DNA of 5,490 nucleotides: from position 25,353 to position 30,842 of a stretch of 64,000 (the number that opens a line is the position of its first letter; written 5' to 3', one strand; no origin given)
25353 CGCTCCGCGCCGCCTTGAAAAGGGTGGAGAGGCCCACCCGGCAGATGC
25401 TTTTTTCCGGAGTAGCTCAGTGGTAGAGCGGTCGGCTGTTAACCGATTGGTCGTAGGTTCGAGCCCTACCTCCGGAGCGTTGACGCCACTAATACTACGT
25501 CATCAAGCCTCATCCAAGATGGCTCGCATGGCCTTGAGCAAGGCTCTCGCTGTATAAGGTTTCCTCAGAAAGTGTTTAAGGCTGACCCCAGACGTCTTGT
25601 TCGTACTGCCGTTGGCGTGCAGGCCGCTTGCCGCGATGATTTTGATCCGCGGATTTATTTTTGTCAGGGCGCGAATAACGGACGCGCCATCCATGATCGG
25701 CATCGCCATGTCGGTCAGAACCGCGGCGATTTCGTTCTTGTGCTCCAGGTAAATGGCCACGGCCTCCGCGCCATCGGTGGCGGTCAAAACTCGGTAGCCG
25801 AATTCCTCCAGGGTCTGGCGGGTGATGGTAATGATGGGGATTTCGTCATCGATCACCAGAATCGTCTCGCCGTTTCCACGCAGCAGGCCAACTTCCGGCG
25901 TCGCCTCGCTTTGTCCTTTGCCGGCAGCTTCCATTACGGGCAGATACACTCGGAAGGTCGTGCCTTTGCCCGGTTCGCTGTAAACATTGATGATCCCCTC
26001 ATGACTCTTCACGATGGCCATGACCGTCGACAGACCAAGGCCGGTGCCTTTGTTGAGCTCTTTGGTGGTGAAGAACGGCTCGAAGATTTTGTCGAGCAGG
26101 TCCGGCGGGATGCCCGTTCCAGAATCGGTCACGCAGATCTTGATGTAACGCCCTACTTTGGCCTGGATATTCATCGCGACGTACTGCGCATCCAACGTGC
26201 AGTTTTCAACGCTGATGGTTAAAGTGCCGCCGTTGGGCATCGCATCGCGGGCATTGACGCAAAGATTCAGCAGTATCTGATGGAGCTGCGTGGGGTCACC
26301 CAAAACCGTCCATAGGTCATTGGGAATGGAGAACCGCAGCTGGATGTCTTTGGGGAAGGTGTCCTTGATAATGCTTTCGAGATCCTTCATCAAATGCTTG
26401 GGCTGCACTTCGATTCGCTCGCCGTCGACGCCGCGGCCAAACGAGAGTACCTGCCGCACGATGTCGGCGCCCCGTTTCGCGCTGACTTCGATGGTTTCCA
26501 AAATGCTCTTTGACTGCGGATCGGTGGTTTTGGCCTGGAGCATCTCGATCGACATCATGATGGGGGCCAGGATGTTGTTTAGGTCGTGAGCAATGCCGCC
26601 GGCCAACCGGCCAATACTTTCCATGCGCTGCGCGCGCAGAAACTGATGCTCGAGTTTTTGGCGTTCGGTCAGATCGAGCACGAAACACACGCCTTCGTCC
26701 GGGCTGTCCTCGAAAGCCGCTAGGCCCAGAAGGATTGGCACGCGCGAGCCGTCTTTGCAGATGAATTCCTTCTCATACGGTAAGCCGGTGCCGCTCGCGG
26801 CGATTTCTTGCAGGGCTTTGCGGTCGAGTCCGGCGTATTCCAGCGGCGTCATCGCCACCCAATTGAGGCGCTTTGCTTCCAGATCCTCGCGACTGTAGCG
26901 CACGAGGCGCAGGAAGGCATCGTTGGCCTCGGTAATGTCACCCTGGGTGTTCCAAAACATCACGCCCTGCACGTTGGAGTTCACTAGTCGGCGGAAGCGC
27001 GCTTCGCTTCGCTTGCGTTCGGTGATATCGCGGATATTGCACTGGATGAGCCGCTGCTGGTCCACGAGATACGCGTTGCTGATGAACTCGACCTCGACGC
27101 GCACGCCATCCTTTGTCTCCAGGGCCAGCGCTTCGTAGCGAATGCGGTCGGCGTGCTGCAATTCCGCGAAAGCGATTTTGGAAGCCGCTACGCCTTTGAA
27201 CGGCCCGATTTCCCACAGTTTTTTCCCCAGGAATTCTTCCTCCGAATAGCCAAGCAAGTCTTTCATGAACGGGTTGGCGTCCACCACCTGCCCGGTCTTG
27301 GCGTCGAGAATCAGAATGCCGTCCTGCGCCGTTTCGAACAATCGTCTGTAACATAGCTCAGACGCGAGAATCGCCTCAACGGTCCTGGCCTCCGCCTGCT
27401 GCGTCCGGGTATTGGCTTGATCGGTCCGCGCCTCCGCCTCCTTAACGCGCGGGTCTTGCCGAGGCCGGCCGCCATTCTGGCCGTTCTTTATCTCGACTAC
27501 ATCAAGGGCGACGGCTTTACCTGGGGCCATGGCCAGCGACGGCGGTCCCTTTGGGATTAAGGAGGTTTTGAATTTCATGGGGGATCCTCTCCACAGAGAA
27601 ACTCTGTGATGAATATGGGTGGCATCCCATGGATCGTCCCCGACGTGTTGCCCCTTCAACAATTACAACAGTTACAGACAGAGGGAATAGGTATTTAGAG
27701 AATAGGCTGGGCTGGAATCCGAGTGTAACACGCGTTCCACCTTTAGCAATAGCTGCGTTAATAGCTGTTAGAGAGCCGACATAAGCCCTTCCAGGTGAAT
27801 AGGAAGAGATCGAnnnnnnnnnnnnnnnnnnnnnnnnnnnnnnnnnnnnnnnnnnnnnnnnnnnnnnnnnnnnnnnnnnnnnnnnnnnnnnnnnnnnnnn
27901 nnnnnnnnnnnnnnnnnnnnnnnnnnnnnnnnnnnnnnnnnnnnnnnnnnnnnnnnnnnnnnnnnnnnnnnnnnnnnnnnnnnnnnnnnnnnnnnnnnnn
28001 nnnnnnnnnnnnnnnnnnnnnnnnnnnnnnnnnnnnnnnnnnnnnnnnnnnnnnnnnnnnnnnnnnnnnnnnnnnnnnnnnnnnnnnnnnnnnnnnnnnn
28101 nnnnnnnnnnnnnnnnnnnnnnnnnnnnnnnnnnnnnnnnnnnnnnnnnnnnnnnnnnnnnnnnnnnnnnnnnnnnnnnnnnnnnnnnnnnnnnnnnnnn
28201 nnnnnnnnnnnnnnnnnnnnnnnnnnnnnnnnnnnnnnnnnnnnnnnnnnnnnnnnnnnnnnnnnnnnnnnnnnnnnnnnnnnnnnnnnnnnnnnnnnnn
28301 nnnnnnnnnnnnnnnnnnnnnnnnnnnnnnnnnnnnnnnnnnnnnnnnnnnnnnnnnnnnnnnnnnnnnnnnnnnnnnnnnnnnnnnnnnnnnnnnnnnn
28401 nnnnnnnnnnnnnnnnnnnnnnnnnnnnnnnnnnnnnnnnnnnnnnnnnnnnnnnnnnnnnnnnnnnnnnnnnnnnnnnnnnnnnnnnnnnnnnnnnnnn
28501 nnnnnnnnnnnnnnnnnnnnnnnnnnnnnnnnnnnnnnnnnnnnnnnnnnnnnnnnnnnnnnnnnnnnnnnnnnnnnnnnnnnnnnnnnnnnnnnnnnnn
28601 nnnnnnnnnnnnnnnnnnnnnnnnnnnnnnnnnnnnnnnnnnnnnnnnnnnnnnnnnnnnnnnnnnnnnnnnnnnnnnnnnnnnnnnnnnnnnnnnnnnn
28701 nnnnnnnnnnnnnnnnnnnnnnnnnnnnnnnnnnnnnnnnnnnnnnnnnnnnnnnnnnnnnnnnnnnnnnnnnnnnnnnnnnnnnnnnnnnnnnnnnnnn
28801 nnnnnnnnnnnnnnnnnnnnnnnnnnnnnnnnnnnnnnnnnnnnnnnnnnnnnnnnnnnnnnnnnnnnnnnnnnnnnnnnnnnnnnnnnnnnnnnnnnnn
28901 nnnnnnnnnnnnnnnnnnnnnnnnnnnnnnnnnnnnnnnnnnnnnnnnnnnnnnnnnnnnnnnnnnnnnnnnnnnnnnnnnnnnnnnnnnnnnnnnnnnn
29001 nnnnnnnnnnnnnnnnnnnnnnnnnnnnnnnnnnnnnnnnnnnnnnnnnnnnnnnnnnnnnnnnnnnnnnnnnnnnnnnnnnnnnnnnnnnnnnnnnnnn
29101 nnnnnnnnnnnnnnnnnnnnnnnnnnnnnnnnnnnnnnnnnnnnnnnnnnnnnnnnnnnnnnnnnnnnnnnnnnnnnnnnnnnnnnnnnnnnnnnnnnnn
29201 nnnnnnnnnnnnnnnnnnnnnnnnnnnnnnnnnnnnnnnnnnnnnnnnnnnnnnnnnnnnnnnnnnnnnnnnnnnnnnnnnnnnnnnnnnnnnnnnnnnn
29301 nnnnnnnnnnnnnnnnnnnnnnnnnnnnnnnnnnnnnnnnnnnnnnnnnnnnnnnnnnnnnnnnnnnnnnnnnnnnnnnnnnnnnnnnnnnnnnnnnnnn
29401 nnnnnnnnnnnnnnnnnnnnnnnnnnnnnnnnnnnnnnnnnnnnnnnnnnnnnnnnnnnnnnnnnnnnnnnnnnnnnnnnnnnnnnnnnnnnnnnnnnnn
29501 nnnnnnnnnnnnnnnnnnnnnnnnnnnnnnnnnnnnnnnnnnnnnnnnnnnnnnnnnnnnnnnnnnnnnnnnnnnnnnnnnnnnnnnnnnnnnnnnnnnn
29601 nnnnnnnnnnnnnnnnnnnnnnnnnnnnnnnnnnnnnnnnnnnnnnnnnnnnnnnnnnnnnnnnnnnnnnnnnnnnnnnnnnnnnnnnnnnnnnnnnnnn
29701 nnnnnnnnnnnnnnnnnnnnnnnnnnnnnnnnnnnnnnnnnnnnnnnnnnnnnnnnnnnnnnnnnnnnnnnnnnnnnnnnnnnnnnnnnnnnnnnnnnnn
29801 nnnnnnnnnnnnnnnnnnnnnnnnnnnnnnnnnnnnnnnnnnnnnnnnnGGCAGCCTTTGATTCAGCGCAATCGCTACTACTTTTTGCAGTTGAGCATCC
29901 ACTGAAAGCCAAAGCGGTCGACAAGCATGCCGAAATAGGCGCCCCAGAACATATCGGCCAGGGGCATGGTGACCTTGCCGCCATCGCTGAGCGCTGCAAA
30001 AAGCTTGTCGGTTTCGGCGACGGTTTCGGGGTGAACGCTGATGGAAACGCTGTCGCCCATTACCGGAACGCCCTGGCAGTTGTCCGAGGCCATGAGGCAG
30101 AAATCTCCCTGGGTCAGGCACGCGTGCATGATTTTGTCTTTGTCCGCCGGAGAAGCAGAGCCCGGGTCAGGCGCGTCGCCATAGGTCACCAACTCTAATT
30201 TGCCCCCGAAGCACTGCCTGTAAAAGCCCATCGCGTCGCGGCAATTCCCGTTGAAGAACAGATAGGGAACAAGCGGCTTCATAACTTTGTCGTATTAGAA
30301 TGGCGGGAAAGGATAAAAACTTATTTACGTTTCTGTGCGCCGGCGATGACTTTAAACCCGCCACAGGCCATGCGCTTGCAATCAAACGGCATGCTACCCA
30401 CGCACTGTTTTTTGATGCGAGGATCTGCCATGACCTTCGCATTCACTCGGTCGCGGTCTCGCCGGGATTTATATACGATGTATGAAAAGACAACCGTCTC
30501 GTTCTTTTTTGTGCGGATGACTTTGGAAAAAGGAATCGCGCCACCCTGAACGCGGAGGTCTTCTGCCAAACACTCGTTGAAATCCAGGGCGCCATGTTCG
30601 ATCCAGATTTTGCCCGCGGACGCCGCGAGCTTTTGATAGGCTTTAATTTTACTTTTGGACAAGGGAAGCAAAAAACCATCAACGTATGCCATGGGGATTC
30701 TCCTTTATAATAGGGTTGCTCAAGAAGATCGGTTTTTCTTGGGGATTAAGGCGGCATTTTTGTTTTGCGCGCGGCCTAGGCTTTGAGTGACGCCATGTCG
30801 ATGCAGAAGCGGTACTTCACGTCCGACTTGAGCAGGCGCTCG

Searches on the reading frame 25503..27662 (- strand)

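Call 15: search_protein_families(library=pfam, proteins=[window:25503-27662:-], max_evalue=0.01)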
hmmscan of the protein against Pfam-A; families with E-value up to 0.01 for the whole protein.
window:25503-27662:- (719 aa): 9 families
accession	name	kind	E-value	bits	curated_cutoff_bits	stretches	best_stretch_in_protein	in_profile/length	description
PF02518.31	HATPase_c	-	9.2e-27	94.1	26.4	1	455-576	1-109/111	Histidine kinase-, DNA gyrase B-, and HSP90-like ATPase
PF13426.13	PAS_9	-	8.8e-24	84.2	27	2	114-215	2-103/103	PAS domain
PF13188.13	PAS_8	-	4.5e-18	64.9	21.8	2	105-152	3-46/65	PAS domain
PF00989.32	PAS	-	2.8e-17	63.2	22.6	2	222-329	2-110/113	PAS fold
PF00072.30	Response_reg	-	5.7e-17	62.3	30.2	1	601-712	1-110/111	Response regulator receiver domain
PF08448.16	PAS_4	-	1.5e-11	45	23.1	2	230-335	4-109/110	PAS fold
PF00512.31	HisKA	-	5e-11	42.9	26.9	1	351-410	3-62/66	His Kinase A (phospho-acceptor) domain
PF08447.18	PAS_3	-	4.6e-07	30.5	25.6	1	244-311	2-69/89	PAS fold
PF10090.15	HPTransfase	-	3.3e-05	24.1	22.9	1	426-492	2-64/123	Histidine phosphotransferase C-terminal domain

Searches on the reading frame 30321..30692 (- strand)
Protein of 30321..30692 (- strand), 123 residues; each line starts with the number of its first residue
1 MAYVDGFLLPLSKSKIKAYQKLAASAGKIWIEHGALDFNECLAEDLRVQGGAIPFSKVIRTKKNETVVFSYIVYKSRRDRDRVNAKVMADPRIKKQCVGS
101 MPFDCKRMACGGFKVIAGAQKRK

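Call 13: search_protein_families(library=pfam, proteins=[window:30321-30692:-], max_evalue=0.01)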
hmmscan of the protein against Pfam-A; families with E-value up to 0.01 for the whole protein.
window:30321-30692:- (123 aa): 1 family
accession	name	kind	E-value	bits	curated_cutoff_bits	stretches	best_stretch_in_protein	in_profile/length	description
PF07237.17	DUF1428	-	1.2e-31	109.5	27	1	3-104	2-101/102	Protein of unknown function (DUF1428)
